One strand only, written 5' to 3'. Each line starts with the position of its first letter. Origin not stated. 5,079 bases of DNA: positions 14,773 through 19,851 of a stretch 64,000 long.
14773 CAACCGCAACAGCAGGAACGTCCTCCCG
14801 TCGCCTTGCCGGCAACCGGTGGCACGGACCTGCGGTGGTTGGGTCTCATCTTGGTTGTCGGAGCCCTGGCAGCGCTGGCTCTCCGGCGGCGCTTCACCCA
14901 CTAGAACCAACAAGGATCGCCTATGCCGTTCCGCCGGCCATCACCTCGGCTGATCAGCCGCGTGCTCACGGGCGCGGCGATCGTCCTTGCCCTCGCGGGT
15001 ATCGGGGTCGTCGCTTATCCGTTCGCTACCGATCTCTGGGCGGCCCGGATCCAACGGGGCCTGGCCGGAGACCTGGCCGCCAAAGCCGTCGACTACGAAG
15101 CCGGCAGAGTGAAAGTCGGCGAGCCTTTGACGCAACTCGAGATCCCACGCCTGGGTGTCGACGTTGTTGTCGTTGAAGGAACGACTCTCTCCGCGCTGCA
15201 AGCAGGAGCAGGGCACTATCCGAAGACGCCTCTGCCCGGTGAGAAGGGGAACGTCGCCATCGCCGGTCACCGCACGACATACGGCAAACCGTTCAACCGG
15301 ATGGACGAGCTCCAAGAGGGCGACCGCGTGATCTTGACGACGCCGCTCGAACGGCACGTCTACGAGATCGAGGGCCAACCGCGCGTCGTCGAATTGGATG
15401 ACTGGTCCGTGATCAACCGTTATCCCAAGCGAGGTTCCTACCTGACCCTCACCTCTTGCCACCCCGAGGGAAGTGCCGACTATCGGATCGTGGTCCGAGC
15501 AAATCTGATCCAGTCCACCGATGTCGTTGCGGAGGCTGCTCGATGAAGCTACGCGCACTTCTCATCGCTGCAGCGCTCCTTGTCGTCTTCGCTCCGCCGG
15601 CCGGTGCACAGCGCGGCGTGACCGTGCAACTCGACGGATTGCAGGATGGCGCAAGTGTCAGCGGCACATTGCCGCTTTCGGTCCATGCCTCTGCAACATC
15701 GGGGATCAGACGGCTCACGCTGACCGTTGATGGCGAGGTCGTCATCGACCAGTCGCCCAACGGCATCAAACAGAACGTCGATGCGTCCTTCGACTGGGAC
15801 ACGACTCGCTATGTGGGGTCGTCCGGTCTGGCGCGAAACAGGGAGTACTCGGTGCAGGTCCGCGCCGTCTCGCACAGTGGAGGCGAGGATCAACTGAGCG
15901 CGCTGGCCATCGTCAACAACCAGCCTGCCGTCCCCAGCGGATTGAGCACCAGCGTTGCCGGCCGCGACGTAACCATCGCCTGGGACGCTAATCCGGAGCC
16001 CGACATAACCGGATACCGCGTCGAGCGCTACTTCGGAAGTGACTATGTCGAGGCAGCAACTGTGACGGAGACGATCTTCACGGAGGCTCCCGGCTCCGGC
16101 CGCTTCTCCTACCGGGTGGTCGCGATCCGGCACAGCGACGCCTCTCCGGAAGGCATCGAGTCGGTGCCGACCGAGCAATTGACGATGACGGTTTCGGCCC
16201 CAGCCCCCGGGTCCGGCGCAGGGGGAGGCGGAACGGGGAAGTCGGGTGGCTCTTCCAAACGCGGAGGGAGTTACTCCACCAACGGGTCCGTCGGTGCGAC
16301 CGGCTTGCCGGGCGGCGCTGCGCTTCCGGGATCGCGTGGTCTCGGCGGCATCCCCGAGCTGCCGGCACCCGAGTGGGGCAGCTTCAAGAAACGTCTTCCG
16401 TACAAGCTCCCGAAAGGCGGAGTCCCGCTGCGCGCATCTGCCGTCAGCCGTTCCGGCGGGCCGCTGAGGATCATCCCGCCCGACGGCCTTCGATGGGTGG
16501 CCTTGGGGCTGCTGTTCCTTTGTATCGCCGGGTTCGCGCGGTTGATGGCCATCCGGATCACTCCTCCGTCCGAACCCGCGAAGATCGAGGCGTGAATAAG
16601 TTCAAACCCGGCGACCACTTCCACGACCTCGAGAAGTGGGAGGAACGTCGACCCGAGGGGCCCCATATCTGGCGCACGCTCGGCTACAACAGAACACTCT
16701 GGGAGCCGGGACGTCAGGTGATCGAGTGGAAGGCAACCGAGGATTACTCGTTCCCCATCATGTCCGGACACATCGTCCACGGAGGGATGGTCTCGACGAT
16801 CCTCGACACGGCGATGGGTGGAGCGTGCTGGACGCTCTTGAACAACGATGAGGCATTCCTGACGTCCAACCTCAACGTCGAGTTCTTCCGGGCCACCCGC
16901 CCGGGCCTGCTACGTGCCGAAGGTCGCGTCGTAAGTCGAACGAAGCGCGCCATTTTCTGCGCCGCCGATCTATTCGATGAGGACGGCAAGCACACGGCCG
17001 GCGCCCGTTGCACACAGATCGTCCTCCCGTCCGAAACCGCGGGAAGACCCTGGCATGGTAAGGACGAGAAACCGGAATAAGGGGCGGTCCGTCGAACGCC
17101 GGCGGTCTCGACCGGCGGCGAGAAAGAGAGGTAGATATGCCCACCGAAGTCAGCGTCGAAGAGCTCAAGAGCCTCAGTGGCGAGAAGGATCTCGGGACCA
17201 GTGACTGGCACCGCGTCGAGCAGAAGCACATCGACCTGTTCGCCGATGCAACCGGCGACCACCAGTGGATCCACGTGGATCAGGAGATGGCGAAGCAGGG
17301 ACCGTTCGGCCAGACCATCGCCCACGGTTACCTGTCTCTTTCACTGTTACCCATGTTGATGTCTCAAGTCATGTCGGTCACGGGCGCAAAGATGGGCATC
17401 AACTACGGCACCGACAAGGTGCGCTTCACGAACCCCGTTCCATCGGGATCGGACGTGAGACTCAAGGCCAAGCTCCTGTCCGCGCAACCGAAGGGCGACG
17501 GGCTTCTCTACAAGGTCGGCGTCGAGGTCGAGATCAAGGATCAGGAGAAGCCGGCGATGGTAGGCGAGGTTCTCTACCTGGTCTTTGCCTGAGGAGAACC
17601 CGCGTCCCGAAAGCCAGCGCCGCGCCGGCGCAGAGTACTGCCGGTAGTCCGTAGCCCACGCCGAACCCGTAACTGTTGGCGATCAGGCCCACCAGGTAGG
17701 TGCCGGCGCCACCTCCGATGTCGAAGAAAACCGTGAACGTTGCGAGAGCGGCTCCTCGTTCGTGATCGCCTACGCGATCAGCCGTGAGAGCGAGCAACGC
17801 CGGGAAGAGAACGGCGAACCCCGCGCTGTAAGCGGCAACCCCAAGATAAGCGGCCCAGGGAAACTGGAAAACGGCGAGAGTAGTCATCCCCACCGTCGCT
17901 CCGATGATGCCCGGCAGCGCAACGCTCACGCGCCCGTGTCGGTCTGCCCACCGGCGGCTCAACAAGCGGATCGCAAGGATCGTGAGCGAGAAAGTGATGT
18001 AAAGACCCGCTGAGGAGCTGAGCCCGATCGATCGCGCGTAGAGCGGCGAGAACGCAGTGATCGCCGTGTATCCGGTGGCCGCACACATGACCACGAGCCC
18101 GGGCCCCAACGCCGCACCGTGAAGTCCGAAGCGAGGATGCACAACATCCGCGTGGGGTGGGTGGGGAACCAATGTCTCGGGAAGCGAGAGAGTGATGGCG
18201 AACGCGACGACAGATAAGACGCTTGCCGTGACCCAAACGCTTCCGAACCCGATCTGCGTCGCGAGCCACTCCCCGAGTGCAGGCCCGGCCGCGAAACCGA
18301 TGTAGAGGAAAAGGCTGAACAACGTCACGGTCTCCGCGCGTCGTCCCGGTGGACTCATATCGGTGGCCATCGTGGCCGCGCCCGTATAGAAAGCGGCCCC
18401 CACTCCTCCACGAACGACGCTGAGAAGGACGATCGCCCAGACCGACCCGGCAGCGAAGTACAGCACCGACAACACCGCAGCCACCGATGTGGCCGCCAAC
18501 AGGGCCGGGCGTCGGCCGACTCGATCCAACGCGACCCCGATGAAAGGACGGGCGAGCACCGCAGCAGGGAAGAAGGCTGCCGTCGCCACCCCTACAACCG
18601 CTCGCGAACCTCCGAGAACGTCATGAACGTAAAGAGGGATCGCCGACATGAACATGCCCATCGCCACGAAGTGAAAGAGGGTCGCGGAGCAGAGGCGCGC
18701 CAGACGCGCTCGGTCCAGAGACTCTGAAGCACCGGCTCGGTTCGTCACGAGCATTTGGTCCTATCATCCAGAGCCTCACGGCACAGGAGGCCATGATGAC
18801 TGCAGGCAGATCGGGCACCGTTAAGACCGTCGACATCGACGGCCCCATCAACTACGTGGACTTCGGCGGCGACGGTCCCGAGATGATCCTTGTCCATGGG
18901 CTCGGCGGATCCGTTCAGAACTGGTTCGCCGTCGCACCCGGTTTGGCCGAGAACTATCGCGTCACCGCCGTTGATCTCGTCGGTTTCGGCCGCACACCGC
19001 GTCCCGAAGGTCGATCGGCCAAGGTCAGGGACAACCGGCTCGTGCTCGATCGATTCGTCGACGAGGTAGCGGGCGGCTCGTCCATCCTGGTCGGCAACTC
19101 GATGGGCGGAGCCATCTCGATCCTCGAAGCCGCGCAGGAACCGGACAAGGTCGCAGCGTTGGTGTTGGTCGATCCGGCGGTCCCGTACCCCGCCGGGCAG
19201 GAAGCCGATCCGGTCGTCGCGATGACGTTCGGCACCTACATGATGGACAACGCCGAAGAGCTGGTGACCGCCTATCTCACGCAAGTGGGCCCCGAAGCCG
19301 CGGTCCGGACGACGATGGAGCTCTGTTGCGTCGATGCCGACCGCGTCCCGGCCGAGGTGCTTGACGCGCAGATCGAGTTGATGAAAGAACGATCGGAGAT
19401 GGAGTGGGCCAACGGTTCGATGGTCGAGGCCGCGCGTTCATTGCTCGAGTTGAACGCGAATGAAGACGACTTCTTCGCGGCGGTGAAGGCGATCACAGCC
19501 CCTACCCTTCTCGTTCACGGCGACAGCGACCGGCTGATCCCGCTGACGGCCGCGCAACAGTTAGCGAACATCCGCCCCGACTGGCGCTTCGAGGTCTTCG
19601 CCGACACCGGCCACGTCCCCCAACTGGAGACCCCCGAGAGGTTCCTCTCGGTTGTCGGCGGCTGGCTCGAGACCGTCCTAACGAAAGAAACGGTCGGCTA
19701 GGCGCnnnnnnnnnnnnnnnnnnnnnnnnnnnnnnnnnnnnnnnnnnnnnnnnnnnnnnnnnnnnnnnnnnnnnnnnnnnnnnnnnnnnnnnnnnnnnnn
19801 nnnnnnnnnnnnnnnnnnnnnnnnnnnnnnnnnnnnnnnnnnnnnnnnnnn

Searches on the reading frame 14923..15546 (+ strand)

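Call 34: search_protein_families(library=pfam, proteins=[window:14923-15546:+])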
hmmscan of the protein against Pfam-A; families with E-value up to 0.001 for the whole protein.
window:14923-15546:+ (207 aa): 1 family
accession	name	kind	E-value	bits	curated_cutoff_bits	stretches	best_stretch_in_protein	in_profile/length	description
PF04203.18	Sortase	-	4.8e-32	110.8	26.6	1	72-195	1-124/125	Sortase domain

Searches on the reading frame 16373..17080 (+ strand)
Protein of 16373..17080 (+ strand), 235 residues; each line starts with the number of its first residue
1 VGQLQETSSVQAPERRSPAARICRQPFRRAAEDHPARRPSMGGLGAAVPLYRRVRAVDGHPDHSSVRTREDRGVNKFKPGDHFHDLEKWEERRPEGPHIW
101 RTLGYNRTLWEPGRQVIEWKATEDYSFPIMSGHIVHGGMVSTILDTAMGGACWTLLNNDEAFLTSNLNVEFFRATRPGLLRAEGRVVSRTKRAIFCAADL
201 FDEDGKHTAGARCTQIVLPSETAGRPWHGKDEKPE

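Call 34: search_protein_families(library=pfam, proteins=[window:16373-17080:+])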
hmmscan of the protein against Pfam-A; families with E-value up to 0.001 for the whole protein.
window:16373-17080:+ (235 aa): 1 family
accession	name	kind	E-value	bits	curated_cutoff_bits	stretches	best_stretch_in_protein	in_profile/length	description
PF03061.28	4HBT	-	2.4e-14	53.8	20.6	1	133-206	2-76/79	Thioesterase superfamily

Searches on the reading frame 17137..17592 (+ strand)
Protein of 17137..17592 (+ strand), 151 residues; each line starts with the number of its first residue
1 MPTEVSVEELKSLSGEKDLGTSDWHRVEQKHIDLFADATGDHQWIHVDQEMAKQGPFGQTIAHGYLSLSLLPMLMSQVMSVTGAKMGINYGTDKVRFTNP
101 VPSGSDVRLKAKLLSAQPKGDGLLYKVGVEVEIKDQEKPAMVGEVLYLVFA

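Call 34: search_protein_families(library=pfam, proteins=[window:17137-17592:+])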
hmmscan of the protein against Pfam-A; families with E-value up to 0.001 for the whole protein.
window:17137-17592:+ (151 aa): 2 families
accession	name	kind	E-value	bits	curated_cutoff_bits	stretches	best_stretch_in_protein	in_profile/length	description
PF01575.25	MaoC_dehydratas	-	8.2e-26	90.5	27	1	17-120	8-108/123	MaoC like domain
PF13452.11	FAS1_DH_region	-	0.00059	20.4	22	1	26-137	13-125/132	FAS1-like, dehydratase domain region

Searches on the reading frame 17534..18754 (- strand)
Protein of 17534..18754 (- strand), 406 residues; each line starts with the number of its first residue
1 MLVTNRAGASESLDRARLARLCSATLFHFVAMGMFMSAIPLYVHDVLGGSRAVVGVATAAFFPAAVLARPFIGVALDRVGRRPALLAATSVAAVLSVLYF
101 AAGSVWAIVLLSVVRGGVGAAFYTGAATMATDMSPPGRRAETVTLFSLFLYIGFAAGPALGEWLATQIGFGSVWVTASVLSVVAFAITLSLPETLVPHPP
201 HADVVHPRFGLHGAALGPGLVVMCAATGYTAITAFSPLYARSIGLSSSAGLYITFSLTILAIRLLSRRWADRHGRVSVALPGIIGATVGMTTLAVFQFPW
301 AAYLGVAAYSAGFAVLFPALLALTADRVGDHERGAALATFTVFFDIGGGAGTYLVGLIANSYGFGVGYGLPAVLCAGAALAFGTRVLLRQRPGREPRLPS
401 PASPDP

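Call 3: search_protein_families(library=pfam, proteins=[window:17534-18754:-])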
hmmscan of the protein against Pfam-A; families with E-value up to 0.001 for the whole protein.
window:17534-18754:- (406 aa): 4 families
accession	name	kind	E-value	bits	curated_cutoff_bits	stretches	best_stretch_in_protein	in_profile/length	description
PF07690.21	MFS_1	-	5.6e-47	160.8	33.4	2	21-260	1-251/347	Major Facilitator Superfamily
PF13347.12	MFS_2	-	6.1e-08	32.1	27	1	10-189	218-407/427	MFS/sugar transport protein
PF00083.30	Sugar_tr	-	1.4e-05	24.6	22.3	1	51-194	45-194/452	Sugar (and other) transporter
PF01306.25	LacY_symp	-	0.00036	19.9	24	1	24-101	15-92/413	LacY proton/sugar symporter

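Call 4: search_protein_families(library=ncbifam, proteins=[window:17534-18754:-])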
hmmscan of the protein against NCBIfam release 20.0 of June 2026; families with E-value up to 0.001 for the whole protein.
window:17534-18754:- (406 aa): 36 families (the best 25 are shown)
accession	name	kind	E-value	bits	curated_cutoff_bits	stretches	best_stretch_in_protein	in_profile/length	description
NF003477.0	PRK05122.1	subfamily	7.4e-40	136.8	374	1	15-390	16-394/404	MFS transporter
NF009048.0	PRK12382.1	subfamily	1.3e-33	116.4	364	1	14-380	13-377/392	arabinose transporter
TIGR00880.1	2_A_01_02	superfamily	6.2e-18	65.3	131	1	66-193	12-140/141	multidrug resistance protein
NF047574.1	opine_export_Sa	equivalog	2.6e-17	63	235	1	19-377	9-379/388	staphylopine family metallophore export MFS transporter CntE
NF012177.1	tet_MFS_42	exception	1.7e-12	47.3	850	1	28-197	9-180/411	tetracycline efflux MFS transporter Tet(42)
TIGR00900.1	2A0121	subfamily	9.1e-10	38.4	319.6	1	20-191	3-177/364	H+ Antiporter protein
NF012174.0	tet_MFS_A_B_C_D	equivalog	9.6e-10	37.8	475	1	27-191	13-177/382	Tet(A)/Tet(B)/Tet(C) family tetracycline efflux MFS transporter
NF012187.0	tet_MFS_E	exception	1.1e-09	37.9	820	1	29-190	16-177/405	tetracycline efflux MFS transporter Tet(E)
NF007372.0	PRK09874.1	equivalog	2e-09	37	571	1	30-193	28-195/408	multidrug efflux MFS transporter MdtG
TIGR00893.1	2A0114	subfamily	2.2e-09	36.7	395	1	43-189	20-166/399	D-galactonate transporter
NF041040.1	FslB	exception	1.4e-08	34.1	600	1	16-189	7-183/417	rhizoferrin export MFS transporter FslB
TIGR00895.1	2A0115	subfamily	2.8e-08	33.1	418.55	1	71-194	71-195/398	aromatic acid/H+ symport family MFS transporter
NF038246.1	bile_salt_MFS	equivalog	6.2e-07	28.6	400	1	33-189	240-401/408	conjugated bile salt MFS transporter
NF012190.1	tet_MFS_B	exception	8.6e-07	28.3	850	1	24-188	11-175/400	tetracycline efflux MFS transporter Tet(B)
TIGR00711.1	efflux_EmrB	subfamily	1.1e-06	27.7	230.2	1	24-188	10-173/485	DHA2 family efflux MFS transporter permease subunit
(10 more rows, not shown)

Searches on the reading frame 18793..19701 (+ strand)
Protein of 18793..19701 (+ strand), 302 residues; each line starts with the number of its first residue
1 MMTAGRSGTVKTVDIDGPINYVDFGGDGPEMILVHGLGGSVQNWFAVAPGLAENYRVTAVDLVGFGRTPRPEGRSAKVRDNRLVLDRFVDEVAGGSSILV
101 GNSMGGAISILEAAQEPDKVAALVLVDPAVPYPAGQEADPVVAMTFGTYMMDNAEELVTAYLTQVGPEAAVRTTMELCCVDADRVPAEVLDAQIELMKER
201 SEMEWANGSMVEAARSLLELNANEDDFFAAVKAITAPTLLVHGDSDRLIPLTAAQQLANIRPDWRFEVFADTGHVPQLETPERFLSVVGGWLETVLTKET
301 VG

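Call 3: search_protein_families(library=pfam, proteins=[window:18793-19701:+])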
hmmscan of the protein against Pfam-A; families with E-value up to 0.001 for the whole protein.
window:18793-19701:+ (302 aa): 3 families
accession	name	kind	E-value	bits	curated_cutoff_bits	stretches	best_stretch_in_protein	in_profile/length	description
PF00561.26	Abhydrolase_1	-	2.2e-33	116.4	25.8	1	31-280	3-244/245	alpha/beta hydrolase fold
PF12697.13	Abhydrolase_6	-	3.3e-26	93.7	26.3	1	32-285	2-215/217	Alpha/beta hydrolase family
PF12146.15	Hydrolase_4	-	2e-21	76.9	27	1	31-274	7-232/239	Serine aminopeptidase, S33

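Call 4: search_protein_families(library=ncbifam, proteins=[window:18793-19701:+])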
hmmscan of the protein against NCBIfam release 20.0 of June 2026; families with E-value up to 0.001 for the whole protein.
window:18793-19701:+ (302 aa): 32 families (the best 25 are shown)
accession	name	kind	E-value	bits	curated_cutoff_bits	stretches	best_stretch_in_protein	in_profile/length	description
NF011457.0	PRK14875.1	equivalog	5.1e-31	108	307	2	8-129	110-232/372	acetoin dehydrogenase dihydrolipoyllysine-residue acetyltransferase subunit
TIGR02427.1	protocat_pcaD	equivalog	4.7e-24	85.2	255.85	2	224-292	182-250/251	3-oxoadipate enol-lactonase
NF051488.1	bifunc_PcaDC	exception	1e-23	84.1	390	2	25-132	7-115/375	bifunctional 3-oxoadipate enol-lactonase/4-carboxymuconolactone decarboxylase PcaDC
NF045632.1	hydroxlase_HsaD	equivalog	2.1e-22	79.4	400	1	9-289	13-285/290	4,5:9,10-diseco-3-hydroxy-5,9,17-trioxoandrosta-1(10),2-diene-4-oate hydrolase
NF051487.1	bifunc_PcaCD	exception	6.1e-22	78.3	430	1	30-293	174-412/413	bifunctional 4-carboxymuconolactone decarboxylase/3-oxoadipate enol-lactonase PcaCD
TIGR03695.1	menH_SHCHC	equivalog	1.4e-20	73.8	208.55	2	29-126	3-102/252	2-succinyl-6-hydroxy-2,4-cyclohexadiene-1-carboxylate synthase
TIGR01738.1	bioH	equivalog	9.1e-20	71.3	206.95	1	26-285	1-238/245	pimeloyl-ACP methyl ester esterase BioH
NF050089.1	i_nPHAscl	equivalog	1.3e-19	70.4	300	1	19-128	9-117/288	intracellular short-chain-length polyhydroxyalkanoate depolymerase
NF002938.0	PRK03592.1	equivalog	5.9e-17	61.9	241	1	9-293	11-290/298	haloalkane dehalogenase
TIGR03056.1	bchO_mg_che_rel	equivalog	2e-15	56.5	172.55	1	23-129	22-129/278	alpha/beta fold hydrolase BchO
NF002873.0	PRK03204.1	equivalog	7.9e-15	54.9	466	1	17-284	24-277/286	haloalkane dehalogenase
TIGR03611.1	RutD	equivalog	1e-14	54.6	238.5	1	27-287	12-250/258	pyrimidine utilization protein D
TIGR03343.1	biphenyl_bphD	equivalog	1.3e-13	50.9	462.15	1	25-287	27-275/282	2-hydroxy-6-oxo-6-phenylhexa-2,4-dienoate hydrolase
TIGR01250.1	pro_imino_pep_2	subfamily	3.3e-12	46.6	167.65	1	226-292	222-287/288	proline iminopeptidase-family hydrolase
NF007954.0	PRK10673.1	equivalog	4.7e-12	45.7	399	1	31-129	19-115/255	esterase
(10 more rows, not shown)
